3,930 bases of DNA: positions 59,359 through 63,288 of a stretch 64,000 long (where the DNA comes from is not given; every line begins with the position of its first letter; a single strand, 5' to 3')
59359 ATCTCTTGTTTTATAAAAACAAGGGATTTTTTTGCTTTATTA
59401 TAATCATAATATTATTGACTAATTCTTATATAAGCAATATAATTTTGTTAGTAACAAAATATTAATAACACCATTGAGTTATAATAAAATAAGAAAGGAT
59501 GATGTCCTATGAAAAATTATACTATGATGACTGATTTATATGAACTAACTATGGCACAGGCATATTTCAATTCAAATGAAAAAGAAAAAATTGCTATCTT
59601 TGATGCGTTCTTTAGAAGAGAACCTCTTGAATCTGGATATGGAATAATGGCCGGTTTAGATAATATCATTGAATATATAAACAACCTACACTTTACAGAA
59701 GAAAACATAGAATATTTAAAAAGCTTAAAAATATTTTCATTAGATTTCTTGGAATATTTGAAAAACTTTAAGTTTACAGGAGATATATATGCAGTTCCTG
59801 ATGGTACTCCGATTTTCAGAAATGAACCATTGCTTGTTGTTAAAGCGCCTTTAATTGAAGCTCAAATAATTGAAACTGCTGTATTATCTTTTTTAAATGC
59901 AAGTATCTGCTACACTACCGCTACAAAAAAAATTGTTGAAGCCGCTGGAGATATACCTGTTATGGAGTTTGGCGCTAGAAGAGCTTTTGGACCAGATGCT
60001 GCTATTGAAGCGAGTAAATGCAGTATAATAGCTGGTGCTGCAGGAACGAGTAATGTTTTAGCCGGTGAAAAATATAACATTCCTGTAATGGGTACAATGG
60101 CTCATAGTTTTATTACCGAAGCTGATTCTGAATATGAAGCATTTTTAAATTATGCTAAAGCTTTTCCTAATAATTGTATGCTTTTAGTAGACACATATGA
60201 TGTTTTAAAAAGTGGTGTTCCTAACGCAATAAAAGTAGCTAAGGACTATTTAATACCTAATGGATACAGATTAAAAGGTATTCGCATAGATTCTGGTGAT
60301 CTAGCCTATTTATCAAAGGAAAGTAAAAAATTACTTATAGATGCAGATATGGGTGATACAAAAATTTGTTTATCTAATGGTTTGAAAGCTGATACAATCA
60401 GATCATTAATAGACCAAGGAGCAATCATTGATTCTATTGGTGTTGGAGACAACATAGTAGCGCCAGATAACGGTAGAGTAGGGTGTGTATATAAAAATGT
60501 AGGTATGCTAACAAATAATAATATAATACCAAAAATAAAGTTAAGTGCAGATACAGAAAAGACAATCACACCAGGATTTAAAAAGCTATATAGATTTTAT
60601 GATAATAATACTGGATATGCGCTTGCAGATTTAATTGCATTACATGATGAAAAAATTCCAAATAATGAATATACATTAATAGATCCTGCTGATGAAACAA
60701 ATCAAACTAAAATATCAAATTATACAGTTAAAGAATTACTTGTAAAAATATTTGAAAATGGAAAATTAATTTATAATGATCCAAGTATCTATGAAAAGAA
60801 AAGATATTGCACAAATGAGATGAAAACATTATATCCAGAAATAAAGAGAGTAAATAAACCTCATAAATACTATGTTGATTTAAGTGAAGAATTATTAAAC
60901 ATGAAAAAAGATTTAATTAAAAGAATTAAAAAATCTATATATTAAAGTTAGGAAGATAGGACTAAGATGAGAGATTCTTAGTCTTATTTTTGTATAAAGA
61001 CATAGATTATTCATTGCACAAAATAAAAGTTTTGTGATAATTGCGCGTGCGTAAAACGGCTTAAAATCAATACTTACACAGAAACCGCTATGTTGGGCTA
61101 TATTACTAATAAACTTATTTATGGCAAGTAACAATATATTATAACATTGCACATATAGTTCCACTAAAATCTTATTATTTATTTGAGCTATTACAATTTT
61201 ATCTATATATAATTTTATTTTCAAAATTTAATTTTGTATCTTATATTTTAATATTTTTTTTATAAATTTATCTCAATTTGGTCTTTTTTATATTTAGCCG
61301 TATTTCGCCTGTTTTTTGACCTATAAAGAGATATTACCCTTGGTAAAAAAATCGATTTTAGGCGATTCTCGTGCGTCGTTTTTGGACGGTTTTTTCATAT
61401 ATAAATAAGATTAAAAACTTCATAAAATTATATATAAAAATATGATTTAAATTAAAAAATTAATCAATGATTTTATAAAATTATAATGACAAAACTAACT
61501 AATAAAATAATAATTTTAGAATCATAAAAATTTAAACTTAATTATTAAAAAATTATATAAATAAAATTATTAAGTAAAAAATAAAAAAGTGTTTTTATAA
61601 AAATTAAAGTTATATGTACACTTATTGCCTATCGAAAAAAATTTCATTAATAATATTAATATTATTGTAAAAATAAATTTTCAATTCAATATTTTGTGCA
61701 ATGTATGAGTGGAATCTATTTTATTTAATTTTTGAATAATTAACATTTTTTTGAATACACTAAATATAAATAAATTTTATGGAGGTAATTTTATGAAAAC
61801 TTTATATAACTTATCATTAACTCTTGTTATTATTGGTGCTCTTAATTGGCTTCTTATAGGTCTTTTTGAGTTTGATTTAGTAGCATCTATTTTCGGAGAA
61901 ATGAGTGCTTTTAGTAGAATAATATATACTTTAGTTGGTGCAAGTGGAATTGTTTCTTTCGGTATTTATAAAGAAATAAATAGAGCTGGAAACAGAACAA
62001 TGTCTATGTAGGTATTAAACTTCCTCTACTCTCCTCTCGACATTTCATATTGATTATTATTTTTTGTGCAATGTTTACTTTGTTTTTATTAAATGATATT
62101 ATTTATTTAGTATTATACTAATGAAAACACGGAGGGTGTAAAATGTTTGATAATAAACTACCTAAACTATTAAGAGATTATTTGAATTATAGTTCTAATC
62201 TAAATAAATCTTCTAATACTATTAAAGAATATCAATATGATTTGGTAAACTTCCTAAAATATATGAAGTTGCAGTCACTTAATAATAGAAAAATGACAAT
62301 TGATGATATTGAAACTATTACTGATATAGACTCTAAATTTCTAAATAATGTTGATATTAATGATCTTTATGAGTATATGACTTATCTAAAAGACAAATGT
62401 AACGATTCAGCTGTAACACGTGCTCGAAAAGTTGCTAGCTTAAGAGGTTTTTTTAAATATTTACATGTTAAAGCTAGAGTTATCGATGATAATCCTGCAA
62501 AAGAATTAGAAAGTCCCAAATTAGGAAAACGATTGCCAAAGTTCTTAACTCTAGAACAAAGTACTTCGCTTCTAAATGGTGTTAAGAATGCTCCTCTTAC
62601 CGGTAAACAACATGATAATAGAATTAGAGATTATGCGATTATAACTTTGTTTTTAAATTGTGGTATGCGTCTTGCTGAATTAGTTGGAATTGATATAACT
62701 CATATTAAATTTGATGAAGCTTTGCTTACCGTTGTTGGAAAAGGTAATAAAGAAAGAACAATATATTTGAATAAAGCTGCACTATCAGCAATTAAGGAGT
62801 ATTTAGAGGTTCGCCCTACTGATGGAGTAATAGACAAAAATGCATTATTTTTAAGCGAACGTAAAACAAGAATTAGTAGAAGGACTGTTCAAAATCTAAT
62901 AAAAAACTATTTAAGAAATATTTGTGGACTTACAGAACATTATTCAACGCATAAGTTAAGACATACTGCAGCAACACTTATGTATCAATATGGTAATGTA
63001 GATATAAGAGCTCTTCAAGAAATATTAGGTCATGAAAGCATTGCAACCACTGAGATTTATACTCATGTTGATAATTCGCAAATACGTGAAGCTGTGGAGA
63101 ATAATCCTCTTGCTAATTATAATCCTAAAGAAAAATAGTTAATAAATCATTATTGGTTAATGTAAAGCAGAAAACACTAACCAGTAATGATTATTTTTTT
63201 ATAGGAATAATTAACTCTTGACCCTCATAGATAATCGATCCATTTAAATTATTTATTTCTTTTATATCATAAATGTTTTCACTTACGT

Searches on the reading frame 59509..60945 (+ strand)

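Call 33: search_protein_families(library=pfam, proteins=[window:59509-60945:+], max_evalue=0.001)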
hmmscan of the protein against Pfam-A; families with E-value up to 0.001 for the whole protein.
window:59509-60945:+ (478 aa): 4 families
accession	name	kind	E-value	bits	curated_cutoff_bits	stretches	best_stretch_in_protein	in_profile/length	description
PF17767.7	NAPRTase_N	-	1.8e-38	132.1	32.6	1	6-130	1-125/125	Nicotinate phosphoribosyltransferase (NAPRTase) N-terminal domain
PF17956.6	NAPRTase_C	-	4.9e-34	117.6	23.3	1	358-466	2-111/111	Nicotinate phosphoribosyltransferase C-terminal domain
PF04095.22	NAPRTase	-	4e-07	30.5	20.8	1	151-302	3-161/239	Nicotinate phosphoribosyltransferase (NAPRTase) family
PF02749.22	QRPTase_N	-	0.00012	22.7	27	0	85-130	37-79/82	Quinolinate phosphoribosyl transferase, N-terminal domain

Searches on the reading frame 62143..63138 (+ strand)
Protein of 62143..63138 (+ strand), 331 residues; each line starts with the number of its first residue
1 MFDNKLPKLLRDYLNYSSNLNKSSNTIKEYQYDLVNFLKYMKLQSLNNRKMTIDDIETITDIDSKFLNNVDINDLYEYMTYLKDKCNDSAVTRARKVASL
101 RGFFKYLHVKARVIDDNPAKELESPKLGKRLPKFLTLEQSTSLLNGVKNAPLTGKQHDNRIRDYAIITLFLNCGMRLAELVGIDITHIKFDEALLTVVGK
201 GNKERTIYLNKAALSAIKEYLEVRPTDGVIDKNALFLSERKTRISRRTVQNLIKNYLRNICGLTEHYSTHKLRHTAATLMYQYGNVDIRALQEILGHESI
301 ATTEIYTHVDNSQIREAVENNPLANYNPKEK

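Call 33: search_protein_families(library=pfam, proteins=[window:62143-63138:+], max_evalue=0.001)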
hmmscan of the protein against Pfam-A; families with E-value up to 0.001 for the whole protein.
window:62143-63138:+ (331 aa): 2 families
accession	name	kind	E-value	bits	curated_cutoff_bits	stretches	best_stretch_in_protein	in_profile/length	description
PF00589.27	Phage_integrase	-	3.4e-40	138.1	27.1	1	134-311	2-170/172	Phage integrase family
PF02899.23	Phage_int_SAM_1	-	1.5e-08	35.2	22.3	1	47-107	20-79/83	Phage integrase, N-terminal SAM-like domain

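Call 51: find_encoding_contigs(protein=window:62143-63138:+, flank=10000, max_places=3)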
Protein window:62143-63138:+ (331 aa): 10 contigs read that carry it; 3 places shown.
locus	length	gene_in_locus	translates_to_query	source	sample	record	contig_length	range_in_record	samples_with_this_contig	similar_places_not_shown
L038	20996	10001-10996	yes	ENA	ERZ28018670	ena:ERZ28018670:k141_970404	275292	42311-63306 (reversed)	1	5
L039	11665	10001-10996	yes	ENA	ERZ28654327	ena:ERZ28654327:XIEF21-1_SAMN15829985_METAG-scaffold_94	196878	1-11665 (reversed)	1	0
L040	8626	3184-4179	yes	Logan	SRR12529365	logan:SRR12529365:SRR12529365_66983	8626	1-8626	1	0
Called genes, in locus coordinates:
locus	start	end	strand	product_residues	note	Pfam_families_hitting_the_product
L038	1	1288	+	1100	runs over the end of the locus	PF21445:ADDB_N, PF12705:PDDEXK_1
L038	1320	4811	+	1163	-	PF00580:UvrD-helicase, PF01443:Viral_helicase1 (faint), PF13087:AAA_12 (faint), PF13245:AAA_19, PF13361:UvrD_C, PF13538:UvrD_C_2 (faint), PF12705:PDDEXK_1 (weak)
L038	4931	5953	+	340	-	PF06723:MreB_Mbl, PF00022:Actin, PF00012:HSP70, PF14450:FtsA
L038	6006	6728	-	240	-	PF04294:VanW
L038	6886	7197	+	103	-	-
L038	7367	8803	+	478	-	PF17767:NAPRTase_N, PF04095:NAPRTase (weak), PF17956:NAPRTase_C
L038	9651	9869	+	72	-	PF04070:DUF378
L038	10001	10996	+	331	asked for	PF02899:Phage_int_SAM_1 (faint), PF00589:Phage_integrase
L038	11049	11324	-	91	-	PF01476:LysM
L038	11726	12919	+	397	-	PF00933:Glyco_hydro_3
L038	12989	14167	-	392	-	PF12849:PBP_like_2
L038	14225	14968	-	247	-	PF05857:TraX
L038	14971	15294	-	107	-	-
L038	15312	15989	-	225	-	PF02698:DUF218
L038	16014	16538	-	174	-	PF14317:YcxB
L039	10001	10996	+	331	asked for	PF02899:Phage_int_SAM_1 (faint), PF00589:Phage_integrase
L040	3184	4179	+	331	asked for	PF02899:Phage_int_SAM_1 (faint), PF00589:Phage_integrase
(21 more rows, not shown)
